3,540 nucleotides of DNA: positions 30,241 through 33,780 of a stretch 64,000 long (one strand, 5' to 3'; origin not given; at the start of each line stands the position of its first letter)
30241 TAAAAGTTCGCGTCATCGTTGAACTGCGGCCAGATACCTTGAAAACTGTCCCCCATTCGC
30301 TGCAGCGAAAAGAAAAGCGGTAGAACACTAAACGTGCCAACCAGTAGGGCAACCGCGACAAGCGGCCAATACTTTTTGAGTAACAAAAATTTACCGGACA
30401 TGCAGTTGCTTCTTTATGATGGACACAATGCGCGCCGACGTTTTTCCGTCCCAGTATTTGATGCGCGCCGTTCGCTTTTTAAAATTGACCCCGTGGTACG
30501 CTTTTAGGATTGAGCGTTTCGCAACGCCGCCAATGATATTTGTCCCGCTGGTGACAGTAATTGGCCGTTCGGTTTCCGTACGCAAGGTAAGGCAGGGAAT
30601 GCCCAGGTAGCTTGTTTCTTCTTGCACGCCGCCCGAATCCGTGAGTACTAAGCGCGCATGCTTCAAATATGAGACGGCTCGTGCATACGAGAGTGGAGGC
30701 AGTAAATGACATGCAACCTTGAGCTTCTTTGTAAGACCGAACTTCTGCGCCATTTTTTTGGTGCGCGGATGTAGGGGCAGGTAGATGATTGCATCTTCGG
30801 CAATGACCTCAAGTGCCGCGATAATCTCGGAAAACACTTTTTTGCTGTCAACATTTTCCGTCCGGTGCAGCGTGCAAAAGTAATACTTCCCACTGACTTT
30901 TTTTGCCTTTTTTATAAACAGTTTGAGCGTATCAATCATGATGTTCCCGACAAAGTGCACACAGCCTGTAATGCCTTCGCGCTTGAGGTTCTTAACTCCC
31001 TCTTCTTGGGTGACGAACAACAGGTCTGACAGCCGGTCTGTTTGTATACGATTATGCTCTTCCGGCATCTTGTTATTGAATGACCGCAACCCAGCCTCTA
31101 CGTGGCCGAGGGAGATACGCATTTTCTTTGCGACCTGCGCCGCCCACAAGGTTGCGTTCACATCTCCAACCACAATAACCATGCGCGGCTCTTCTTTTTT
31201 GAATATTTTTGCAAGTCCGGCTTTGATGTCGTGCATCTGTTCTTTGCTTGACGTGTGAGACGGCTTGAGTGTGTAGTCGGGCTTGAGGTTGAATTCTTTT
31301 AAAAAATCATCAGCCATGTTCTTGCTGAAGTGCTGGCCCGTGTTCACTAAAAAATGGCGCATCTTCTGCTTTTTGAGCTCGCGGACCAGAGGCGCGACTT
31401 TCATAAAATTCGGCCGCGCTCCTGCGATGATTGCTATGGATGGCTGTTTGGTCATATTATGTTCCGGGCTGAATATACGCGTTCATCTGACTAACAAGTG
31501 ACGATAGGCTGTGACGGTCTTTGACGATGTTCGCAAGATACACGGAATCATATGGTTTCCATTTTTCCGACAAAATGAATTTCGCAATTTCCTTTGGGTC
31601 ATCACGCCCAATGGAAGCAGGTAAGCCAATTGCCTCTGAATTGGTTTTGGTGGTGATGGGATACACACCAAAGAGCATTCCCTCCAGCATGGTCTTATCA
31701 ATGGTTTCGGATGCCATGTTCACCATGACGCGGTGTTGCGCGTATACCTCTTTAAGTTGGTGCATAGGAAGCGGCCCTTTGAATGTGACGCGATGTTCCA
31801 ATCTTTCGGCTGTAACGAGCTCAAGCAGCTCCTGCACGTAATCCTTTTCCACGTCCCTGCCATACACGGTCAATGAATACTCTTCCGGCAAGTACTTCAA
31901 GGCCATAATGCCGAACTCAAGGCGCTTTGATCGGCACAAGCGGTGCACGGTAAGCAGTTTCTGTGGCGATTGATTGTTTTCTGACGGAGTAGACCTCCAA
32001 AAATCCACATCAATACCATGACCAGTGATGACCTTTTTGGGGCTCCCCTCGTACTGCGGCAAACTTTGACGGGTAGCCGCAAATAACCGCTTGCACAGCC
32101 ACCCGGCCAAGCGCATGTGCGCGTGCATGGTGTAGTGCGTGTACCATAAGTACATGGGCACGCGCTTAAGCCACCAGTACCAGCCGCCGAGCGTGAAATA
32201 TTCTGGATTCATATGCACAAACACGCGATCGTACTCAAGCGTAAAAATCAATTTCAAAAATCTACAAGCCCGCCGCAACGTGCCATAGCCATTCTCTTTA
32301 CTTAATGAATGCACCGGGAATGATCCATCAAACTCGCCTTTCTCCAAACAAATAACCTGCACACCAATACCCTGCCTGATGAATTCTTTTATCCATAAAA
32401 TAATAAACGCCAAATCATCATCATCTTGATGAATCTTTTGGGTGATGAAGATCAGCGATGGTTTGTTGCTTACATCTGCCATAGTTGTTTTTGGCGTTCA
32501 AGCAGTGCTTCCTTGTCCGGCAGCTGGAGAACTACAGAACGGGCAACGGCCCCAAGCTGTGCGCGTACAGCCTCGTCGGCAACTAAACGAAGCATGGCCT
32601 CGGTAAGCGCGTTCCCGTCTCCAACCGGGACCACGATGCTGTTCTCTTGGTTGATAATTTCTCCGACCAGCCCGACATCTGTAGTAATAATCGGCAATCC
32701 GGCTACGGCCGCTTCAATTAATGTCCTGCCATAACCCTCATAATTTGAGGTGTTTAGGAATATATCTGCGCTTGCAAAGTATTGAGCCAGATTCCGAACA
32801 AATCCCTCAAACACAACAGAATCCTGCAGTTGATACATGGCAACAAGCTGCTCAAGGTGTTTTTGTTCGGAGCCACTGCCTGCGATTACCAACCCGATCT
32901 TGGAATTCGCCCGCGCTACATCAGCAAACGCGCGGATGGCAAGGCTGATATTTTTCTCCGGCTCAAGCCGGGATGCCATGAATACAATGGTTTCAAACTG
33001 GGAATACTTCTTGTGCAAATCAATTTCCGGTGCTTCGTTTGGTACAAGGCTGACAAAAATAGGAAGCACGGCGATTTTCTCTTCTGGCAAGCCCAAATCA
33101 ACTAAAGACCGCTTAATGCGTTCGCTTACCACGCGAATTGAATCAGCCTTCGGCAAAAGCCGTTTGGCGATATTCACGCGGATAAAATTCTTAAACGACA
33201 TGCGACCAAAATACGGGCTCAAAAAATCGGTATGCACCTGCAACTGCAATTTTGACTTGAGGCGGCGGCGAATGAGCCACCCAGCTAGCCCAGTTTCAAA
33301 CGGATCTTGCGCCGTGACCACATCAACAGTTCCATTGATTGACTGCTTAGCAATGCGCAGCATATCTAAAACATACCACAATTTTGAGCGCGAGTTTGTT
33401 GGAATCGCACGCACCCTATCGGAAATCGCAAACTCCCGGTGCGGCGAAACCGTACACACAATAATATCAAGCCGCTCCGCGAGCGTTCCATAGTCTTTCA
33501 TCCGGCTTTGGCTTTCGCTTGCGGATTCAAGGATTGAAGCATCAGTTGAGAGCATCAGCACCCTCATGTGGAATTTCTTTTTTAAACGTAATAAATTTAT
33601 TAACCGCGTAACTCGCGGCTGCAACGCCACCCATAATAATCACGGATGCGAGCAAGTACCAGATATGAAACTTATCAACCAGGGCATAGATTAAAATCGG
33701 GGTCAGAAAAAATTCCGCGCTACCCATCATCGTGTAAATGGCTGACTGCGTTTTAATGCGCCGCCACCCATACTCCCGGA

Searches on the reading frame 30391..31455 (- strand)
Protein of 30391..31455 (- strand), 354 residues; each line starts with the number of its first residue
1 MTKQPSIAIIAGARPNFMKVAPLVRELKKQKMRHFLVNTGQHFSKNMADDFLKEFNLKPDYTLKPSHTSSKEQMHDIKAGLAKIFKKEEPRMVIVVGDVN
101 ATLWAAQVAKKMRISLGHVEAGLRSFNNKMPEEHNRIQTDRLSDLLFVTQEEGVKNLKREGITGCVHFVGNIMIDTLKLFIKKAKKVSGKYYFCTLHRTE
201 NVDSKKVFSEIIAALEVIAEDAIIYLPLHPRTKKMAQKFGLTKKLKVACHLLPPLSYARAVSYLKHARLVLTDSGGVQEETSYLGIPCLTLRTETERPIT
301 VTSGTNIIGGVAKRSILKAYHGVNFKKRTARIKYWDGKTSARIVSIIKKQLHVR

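Call 76: search_protein_families(library=pfam, proteins=[window:30391-31455:-], max_evalue=0.0001)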
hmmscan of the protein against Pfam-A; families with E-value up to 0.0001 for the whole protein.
window:30391-31455:- (354 aa): 1 family
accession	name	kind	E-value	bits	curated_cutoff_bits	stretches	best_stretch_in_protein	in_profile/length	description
PF02350.25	Epimerase_2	-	4.9e-90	302.3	30.6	1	26-348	2-347/347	UDP-N-acetylglucosamine 2-epimerase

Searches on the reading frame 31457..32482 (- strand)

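Call 76: search_protein_families(library=pfam, proteins=[window:31457-32482:-], max_evalue=0.0001)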
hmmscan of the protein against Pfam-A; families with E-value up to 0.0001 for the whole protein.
window:31457-32482:- (341 aa): 1 family
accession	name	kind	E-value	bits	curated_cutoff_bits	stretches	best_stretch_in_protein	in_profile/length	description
PF00534.26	Glycos_transf_1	-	9.5e-10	38.7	26.4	1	168-281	10-125/172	Glycosyl transferases group 1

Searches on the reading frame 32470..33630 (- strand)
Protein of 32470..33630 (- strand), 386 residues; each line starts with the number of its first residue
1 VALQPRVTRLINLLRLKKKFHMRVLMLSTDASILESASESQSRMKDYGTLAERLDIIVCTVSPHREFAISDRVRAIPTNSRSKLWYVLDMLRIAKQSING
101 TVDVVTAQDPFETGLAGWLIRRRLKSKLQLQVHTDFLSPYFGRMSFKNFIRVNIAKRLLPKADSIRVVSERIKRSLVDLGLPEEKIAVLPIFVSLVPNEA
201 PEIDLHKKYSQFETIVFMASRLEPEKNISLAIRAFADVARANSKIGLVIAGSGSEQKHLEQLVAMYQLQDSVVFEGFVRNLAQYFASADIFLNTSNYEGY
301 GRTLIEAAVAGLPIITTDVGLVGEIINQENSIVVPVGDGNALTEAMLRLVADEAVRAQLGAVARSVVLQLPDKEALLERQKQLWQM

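Call 76: search_protein_families(library=pfam, proteins=[window:32470-33630:-], max_evalue=0.0001)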
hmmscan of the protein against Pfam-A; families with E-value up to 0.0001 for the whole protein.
window:32470-33630:- (386 aa): 6 families
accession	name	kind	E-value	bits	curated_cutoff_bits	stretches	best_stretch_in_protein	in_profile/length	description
PF00534.26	Glycos_transf_1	-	5e-34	117.8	26.4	1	213-364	15-170/172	Glycosyl transferases group 1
PF13692.12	Glyco_trans_1_4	-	2.6e-31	109.2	27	1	215-352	3-142/142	Glycosyl transferases group 1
PF13439.12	Glyco_transf_4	-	1.4e-13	51.7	28.5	1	54-193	20-166/170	Glycosyltransferase Family 4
PF13579.12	Glyco_trans_4_4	-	9.3e-12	46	29.7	1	70-190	39-156/158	Glycosyl transferase 4-like domain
PF20706.3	GT4-conflict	-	8.9e-11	41.8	26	1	153-340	138-340/385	Family 4 Glycosyltransferase in conflict systems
PF13524.12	Glyco_trans_1_2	-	1.2e-05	25.7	25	1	238-368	8-130/144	Glycosyl transferase-like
